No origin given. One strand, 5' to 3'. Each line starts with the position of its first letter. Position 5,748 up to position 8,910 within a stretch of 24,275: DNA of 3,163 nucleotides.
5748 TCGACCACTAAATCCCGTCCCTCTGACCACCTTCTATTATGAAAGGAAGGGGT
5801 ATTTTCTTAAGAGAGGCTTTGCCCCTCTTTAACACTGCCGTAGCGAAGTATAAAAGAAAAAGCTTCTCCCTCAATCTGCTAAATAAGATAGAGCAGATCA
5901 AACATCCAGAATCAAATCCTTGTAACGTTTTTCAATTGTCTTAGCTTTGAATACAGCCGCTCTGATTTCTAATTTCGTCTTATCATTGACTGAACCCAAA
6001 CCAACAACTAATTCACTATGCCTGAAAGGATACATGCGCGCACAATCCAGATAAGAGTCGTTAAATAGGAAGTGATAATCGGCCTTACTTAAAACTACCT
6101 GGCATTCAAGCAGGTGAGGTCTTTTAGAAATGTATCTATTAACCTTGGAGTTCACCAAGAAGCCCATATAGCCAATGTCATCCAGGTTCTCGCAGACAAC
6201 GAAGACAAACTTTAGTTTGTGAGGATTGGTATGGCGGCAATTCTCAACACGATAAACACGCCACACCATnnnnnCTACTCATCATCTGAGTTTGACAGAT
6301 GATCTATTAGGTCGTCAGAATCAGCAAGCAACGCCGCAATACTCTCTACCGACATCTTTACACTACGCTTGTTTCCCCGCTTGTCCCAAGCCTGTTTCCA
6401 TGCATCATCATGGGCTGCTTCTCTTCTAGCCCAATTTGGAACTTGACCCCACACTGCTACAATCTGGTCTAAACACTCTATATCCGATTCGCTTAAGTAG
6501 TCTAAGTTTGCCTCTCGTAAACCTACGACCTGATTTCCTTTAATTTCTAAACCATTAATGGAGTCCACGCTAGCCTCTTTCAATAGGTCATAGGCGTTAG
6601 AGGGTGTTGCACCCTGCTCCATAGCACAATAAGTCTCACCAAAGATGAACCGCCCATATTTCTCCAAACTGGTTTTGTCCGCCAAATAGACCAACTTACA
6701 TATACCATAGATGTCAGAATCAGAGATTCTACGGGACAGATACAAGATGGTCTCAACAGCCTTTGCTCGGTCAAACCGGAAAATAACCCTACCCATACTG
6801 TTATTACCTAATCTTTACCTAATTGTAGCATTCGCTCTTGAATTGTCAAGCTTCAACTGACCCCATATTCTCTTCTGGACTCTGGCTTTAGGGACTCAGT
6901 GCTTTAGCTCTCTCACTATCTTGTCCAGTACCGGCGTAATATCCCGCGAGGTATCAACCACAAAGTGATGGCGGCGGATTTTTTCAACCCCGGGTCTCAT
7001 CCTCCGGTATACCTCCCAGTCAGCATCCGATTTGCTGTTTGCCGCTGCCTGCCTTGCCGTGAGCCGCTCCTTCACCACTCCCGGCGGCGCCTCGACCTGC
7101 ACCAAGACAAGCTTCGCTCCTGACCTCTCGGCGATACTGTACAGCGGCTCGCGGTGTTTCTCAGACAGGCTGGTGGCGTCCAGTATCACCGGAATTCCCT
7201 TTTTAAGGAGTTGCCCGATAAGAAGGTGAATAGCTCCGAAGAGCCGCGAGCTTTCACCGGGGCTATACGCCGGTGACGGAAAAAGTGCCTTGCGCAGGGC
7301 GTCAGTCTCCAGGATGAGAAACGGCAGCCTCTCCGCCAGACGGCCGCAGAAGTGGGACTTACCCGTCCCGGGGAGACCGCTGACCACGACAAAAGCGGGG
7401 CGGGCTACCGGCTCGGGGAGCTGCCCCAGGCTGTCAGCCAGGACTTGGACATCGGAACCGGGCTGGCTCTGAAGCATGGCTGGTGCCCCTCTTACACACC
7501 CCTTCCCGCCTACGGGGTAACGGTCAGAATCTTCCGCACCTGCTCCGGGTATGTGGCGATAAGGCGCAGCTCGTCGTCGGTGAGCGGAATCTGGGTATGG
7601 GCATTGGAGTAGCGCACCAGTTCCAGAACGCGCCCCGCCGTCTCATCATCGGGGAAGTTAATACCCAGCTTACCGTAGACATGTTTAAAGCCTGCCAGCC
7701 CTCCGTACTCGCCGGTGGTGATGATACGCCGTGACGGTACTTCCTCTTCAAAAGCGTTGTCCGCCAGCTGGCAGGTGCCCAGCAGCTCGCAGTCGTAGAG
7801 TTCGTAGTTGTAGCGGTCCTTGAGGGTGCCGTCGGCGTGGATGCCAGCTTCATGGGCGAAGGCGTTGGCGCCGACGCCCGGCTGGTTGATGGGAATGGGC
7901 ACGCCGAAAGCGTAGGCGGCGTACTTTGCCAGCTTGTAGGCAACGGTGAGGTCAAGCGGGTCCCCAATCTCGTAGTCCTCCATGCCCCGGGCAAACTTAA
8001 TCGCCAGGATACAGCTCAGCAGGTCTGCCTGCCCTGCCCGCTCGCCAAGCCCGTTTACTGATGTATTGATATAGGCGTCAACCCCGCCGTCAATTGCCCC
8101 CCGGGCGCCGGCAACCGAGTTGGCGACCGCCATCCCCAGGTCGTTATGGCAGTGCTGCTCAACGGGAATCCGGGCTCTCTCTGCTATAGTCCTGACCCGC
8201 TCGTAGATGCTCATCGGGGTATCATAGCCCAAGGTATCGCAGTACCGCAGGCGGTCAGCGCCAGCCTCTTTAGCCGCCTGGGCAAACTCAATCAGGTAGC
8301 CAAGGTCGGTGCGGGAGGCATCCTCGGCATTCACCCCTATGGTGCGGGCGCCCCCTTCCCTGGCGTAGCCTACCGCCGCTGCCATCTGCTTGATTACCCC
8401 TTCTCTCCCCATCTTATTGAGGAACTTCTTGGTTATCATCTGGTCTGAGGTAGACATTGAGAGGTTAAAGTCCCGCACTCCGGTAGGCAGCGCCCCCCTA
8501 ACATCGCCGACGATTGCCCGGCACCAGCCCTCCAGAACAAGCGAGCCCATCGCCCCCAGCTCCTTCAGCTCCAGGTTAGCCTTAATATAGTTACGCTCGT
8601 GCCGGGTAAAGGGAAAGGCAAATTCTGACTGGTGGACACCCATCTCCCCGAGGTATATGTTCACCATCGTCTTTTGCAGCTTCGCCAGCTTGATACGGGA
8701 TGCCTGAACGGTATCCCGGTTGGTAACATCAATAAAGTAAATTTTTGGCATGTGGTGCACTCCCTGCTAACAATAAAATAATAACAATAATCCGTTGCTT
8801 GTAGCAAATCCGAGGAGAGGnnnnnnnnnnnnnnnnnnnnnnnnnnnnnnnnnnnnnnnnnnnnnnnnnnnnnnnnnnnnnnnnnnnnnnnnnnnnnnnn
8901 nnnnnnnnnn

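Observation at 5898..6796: Panacea antitoxin paired with an unrecognised 123-aa partner: candidate new PanT-PanA toxin-antitoxin/defence module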

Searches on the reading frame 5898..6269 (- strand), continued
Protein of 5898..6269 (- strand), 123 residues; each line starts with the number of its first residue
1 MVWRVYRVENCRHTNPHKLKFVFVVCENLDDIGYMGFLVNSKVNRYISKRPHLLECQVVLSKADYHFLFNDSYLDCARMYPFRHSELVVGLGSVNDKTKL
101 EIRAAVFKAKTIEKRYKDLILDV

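Call 39: list_cluster_members(proteins=[P0010, P0096, P0098, P0099, P0066, P0044, P0053, P0030, P0036, P0106])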
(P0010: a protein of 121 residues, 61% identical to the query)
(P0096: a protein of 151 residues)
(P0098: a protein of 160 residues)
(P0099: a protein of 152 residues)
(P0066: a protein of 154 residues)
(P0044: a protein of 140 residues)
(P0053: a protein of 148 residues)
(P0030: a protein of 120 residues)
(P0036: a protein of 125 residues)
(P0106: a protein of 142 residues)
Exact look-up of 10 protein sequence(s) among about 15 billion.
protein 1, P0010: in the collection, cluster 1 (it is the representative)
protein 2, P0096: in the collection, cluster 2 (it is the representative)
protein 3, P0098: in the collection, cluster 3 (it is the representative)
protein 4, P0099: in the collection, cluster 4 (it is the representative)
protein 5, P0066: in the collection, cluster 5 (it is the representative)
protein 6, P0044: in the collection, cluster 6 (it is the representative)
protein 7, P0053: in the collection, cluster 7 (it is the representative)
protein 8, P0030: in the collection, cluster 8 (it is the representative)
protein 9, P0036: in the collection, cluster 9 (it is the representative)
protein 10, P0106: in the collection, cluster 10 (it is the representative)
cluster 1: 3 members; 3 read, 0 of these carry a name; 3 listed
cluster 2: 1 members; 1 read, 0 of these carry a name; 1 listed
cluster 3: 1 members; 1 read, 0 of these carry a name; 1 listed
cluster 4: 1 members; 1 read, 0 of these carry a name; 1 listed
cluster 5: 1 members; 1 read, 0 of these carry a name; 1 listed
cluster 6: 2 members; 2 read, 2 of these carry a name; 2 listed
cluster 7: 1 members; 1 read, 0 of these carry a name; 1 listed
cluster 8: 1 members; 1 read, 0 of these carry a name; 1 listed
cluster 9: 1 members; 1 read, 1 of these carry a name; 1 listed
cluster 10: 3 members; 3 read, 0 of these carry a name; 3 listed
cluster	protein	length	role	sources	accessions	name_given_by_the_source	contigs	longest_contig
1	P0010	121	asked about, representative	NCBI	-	-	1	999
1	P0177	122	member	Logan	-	-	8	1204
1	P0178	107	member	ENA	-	-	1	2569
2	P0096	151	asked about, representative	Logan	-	-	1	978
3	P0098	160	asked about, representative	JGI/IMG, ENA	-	-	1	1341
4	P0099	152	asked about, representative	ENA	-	-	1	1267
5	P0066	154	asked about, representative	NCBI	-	-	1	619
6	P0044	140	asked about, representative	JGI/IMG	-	hypothetical protein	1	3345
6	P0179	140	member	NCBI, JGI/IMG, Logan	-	hypothetical protein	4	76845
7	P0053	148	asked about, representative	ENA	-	-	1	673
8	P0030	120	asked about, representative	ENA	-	-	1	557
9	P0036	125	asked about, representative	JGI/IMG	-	hypothetical protein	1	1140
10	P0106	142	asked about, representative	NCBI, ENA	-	-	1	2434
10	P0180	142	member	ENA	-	-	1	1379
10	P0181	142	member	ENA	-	-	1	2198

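Call 41: search_dna_similar(query=window:5898-6269:-, collection=plasmids, mode=protein, max_evalue=0.01)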
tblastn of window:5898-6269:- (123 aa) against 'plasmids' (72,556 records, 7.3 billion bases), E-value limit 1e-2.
No match.

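Call 42: search_dna_similar(query=window:5898-6269:-, collection=phages, mode=protein, max_evalue=0.01)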
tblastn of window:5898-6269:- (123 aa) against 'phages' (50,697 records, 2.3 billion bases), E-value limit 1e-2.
Records with a match: 1; places in all: 1; records where one place covers at least 80% of the query: 1.
Best place of each record, by identity: <60% 1.
By first word of the organism name: Serratia 1.
By host as written in the record: Serratia sp. OS31 1.
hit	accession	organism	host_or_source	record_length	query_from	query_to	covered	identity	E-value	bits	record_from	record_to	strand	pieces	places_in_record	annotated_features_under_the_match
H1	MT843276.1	Serratia phage vB_SspS_OS31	Serratia sp. OS31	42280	11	120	89%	30.8%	4e-10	61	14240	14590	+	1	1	hypothetical protein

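Call 43: get_annotated_region(hit=H1, flank=3000)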
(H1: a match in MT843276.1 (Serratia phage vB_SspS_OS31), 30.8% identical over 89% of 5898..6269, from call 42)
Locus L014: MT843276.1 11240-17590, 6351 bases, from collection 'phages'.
description: Serratia phage vB_SspS_OS31, complete genome.
organism: Serratia phage vB_SspS_OS31 (NCBI taxid 2769335)
taxonomy: Viruses; Duplodnaviria; Heunggongvirae; Uroviricota; Caudoviricetes; Hendrixvirinae
host: Serratia sp. OS31; source: gold and arsenic mine rock biofilms; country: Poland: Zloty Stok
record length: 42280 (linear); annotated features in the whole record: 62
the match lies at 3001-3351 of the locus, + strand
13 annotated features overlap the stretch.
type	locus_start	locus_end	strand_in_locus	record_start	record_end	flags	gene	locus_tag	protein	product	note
CDS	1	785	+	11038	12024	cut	-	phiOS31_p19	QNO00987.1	DNA primase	-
CDS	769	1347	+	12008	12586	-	-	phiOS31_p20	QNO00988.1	recombination protein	recombination protein NinG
CDS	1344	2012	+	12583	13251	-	-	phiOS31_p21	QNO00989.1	antiterminator Q protein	-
CDS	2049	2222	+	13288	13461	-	-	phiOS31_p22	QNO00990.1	hypothetical protein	-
CDS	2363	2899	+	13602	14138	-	-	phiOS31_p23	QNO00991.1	hypothetical protein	-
CDS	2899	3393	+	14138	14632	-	-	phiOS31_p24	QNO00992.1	hypothetical protein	-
CDS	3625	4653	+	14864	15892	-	-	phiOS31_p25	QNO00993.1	N6-adenine specific DNA methyltransferase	-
CDS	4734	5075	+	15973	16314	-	-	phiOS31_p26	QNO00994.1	holin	-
CDS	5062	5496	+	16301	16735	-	-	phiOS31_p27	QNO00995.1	lysozyme R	-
CDS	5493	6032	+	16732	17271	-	-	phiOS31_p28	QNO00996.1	endopeptidase Rz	-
CDS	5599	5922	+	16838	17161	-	-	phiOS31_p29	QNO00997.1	lipoprotein Rz1 precursor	-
CDS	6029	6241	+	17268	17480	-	-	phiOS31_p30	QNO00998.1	hypothetical protein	-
CDS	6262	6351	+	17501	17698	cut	-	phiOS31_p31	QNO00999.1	hypothetical protein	-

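Call 46: find_related_loci(query=A3, collection=genome_contigs, flank=1500)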
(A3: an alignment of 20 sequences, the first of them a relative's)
Query A3 (153 aa) in genome_contigs; peptide patterns used: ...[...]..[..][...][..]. (x = any residue, [..] = any of these).
286 stretches matched a pattern; 221 encode a relative of the query (tblastn E <= 1e-3); the best 80 are kept; 80 distinct loci.
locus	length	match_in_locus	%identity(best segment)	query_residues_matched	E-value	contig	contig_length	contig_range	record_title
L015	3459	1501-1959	100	1-153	6e-103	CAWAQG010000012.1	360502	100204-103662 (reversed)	MAG: Nitrospirota bacterium isolate MFD03726.bin.1.191 genome assembly, contig: contig_32811, whole genome shotgun seque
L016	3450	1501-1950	42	4-153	2e-40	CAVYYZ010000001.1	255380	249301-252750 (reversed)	MAG: uncultured delta proteobacterium isolate MFD02832.bin.2.134 genome assembly, contig: contig_11483, whole genome sho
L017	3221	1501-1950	39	4-153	4e-37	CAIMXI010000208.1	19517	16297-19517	MAG: uncultured Geobacteraceae bacterium isolate LJ_bin-4045 genome assembly, contig: bin-4045:208/511, whole genome sho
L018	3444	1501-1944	41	6-153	7e-36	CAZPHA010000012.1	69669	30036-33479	MAG TPA_asm: uncultured Ferruginibacter sp. isolate SRP257259_co1_22 genome assembly, contig: NODE_358_length_69669_cov_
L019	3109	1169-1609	38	6-152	2e-29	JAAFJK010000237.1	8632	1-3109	MAG: Cytophagales bacterium isolate bin9.concoct.b28b32b33.015 WN_Cytophagales_9_scaffold_765, whole genome shotgun sequ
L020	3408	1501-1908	36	6-141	4e-27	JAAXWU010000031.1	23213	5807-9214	MAG: Chlorobaculum sp. isolate W9_Combined_metabat2_041 W9_Combined_metabat2_041_NODE_1181, whole genome shotgun sequenc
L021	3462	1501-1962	38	6-153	2e-27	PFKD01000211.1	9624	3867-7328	MAG: Flexibacter sp. CG_4_10_14_3_um_filter_32_15 CG_4_10_14_3_um_filter_scaffold_5464_c, whole genome shotgun sequence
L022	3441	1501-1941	35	6-152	2e-26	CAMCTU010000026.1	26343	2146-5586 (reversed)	MAG: Sphingobacterium thalpophilum isolate MsE-30jul19-90 genome assembly, contig: MsE-30jul19-C2427, whole genome shotg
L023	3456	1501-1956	34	2-152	6e-26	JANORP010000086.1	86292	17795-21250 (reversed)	MAG: Bacteroidota bacterium isolate VAR_4_metabat_163 VAR_4_k141_1966205, whole genome shotgun sequence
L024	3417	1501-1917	37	16-153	5e-24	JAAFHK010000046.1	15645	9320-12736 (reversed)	MAG: Cytophagales bacterium isolate bin70.metabat.ball.157 WN_Cytophagales_3_scaffold_46, whole genome shotgun sequence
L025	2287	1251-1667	37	16-153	5e-24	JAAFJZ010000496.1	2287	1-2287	MAG: Cytophagales bacterium isolate bin37.metabat.b11b12b14.043 WN_Cytophagales_17_scaffold_496, whole genome shotgun se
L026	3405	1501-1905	36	20-152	2e-23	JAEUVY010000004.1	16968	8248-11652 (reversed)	MAG: Flavipsychrobacter sp. isolate new MAG-393 k141_2143687, whole genome shotgun sequence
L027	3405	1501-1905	35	20-152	4e-22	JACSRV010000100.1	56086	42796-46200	MAG: Chitinophagaceae bacterium isolate BA1 contig-70_385, whole genome shotgun sequence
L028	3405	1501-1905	36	20-152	5e-22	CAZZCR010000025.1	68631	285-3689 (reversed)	MAG TPA_asm: uncultured Flavipsychrobacter sp. isolate SRP302895_co1_191 genome assembly, contig: NODE_721_length_68631_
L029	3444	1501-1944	31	6-152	7e-22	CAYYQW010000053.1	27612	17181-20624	MAG TPA_asm: uncultured Bacteroidaceae bacterium isolate binchicken_co8_20 genome assembly, contig: NODE_2374_length_276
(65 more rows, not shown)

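Call 87: find_related_loci(query=A3, collection=viral_contigs, flank=4000)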
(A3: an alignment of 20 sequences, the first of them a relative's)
Query A3 (153 aa) in viral_contigs; peptide patterns used: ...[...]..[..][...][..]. (x = any residue, [..] = any of these).
119 stretches matched a pattern; 104 encode a relative of the query (tblastn E <= 1e-3); the best 80 are kept; 80 distinct loci.
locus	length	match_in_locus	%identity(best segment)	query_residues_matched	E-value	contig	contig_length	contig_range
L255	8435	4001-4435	29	6-152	1e-17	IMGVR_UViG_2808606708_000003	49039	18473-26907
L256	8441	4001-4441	30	6-152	3e-16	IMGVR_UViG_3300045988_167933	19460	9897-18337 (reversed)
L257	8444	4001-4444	29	6-153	1e-13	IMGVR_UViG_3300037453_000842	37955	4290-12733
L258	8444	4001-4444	29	6-153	1e-13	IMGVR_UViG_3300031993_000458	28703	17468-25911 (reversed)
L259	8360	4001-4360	34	6-126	1e-13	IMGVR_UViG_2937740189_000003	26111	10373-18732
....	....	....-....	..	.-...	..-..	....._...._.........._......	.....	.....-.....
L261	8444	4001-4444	29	6-153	1e-13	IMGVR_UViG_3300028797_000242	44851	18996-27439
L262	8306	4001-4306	31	6-101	2e-11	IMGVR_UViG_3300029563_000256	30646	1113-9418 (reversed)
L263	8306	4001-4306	31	6-101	2e-11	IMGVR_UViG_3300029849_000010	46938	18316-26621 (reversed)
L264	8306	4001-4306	31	6-101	2e-11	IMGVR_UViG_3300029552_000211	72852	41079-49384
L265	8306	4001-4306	31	6-101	2e-11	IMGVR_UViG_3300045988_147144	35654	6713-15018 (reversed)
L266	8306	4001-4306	31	6-101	2e-11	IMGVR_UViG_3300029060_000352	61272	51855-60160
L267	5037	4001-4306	31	6-101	2e-11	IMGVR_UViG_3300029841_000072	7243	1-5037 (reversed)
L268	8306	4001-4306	31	6-101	2e-11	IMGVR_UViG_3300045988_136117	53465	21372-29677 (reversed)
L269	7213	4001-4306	31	6-101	2e-11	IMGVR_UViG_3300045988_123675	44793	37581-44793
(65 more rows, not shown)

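Call 88: find_related_loci(query=A1, collection=viral_contigs, flank=4000)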
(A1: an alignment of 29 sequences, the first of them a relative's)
Query A1 (123 aa) in viral_contigs; peptide patterns used: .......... (x = any residue, [..] = any of these).
2 stretches matched a pattern; 1 encode a relative of the query (tblastn E <= 1e-3); 1 distinct loci.
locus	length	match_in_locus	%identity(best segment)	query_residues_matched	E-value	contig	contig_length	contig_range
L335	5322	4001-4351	27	11-121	1e-8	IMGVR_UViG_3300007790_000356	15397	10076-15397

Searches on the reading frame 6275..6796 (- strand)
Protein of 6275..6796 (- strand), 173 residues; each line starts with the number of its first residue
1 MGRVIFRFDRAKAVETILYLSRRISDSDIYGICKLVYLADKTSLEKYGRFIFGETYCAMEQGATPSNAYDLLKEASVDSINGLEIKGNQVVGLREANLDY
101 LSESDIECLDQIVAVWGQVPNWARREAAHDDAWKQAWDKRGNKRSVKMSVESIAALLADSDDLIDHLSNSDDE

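Call 3: search_protein_families(library=pfam, proteins=[window:6275-6796:-], max_evalue=1)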
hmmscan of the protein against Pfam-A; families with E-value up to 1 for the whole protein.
window:6275-6796:- (173 aa): 1 family
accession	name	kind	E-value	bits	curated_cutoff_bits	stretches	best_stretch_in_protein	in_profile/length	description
PF13274.11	SocA_Panacea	-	3.7e-14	54.1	25.7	1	33-134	2-113/113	Antitoxin SocA-like, Panacea domain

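Call 4: search_protein_families(library=padloc, proteins=[window:6275-6796:-], max_evalue=1)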
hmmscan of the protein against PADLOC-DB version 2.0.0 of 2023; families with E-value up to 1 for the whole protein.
window:6275-6796:- (173 aa): 1 family
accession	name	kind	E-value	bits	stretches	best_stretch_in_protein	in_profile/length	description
PDLC01430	Csx19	-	0.009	13.8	1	98-151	88-133/167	CAS-III-D; effector_UNK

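Call 5: search_protein_families(library=ncbifam, proteins=[window:6275-6796:-], max_evalue=1)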
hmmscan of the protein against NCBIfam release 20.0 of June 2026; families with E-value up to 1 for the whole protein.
window:6275-6796:- (173 aa): 1 family
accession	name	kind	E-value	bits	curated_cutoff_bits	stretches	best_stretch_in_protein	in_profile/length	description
NF047745.1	SocA_antitoxin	equivalog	0.011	15.5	190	1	33-150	27-146/176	type VI toxin-antitoxin system SocA family antitoxin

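Call 6: search_protein_families(library=phrogs, proteins=[window:6275-6796:-], max_evalue=1)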
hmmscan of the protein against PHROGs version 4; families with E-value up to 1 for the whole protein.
window:6275-6796:- (173 aa): 2 families
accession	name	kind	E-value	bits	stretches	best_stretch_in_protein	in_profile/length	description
phrog_1281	-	unknown function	3.5e-19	70.3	1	32-171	34-164/195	-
phrog_10390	-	unknown function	0.035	14.6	1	32-133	170-270/299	-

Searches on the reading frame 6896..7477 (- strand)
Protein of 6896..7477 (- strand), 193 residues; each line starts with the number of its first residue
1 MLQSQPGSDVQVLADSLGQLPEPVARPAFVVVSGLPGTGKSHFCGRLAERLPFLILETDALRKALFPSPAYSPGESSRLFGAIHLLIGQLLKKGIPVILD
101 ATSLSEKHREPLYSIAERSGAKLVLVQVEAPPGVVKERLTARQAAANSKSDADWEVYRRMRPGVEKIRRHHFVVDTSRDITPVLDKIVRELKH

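Call 3: search_protein_families(library=pfam, proteins=[window:6896-7477:-], max_evalue=1)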
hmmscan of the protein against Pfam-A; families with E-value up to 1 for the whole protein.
window:6896-7477:- (193 aa): 14 families
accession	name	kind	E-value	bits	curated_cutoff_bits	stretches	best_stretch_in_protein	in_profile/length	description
PF13671.12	AAA_33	-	2.6e-27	96.3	27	1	30-164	2-140/143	AAA domain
PF08433.16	KTI12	-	3e-06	27.4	22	1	29-146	3-123/271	Chromatin associated protein KTI12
PF13238.12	AAA_18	-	4.8e-06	27.5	29.4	1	30-144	1-113/128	AAA domain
PF13191.12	AAA_16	-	0.00027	21.9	32.6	1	24-52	19-49/167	AAA ATPase domain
PF13207.12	AAA_17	-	0.00029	21.6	27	1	34-59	2-28/136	AAA domain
PF13401.12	AAA_22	-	0.0013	19.4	27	1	28-54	6-32/130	AAA domain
PF06414.18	Zeta_toxin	-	0.0016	18.4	22.3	1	21-146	11-147/199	Zeta toxin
PF01583.26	APS_kinase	-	0.0084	16.6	21.1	1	27-138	2-117/152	Adenylylsulphate kinase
PF19975.5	DO-GTPase1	-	0.019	14.7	27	1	31-51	1-21/271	Double-GTPase 1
PF01591.24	6PF2K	-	0.086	12.6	27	0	25-57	11-43/223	6-phosphofructo-2-kinase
PF24883.2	NPHP3_N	-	0.15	12.7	24.8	1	28-92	23-81/164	Nephrocystin 3, N-terminal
PF01443.25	Viral_helicase1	-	0.15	12.3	21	1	31-57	2-27/228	Viral superfamily 1 RNA helicase core domain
PF13604.12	AAA_30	-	0.15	12.3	27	0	28-49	19-40/191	AAA domain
PF07728.20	AAA_5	-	0.22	12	22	0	30-51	2-23/139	AAA domain (dynein-related subfamily)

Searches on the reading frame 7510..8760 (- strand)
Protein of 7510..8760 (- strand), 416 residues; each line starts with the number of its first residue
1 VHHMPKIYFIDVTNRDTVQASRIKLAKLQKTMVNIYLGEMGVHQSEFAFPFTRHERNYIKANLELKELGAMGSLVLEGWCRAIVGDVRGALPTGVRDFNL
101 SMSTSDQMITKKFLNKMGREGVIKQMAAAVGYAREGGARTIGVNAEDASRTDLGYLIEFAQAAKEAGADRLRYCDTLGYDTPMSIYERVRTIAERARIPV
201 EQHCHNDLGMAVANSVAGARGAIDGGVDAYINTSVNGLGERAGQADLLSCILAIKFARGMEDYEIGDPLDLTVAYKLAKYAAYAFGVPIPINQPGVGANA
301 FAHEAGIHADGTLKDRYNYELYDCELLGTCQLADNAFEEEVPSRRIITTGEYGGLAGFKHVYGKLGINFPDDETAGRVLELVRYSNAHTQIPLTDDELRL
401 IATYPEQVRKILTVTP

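Call 73: search_protein_families(library=pfam, proteins=[window:7510-8760:-], max_evalue=0.00001)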
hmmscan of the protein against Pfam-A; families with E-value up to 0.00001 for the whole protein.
window:7510-8760:- (416 aa): 2 families
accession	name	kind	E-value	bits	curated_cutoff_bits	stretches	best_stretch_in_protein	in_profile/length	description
PF00682.25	HMGL-like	-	9.4e-43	146.9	29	1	6-265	1-244/260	HMGL-like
PF22617.1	HCS_D2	-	2e-09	38.1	27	1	296-331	2-37/82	Homocitrate synthase post-HMGL domain-like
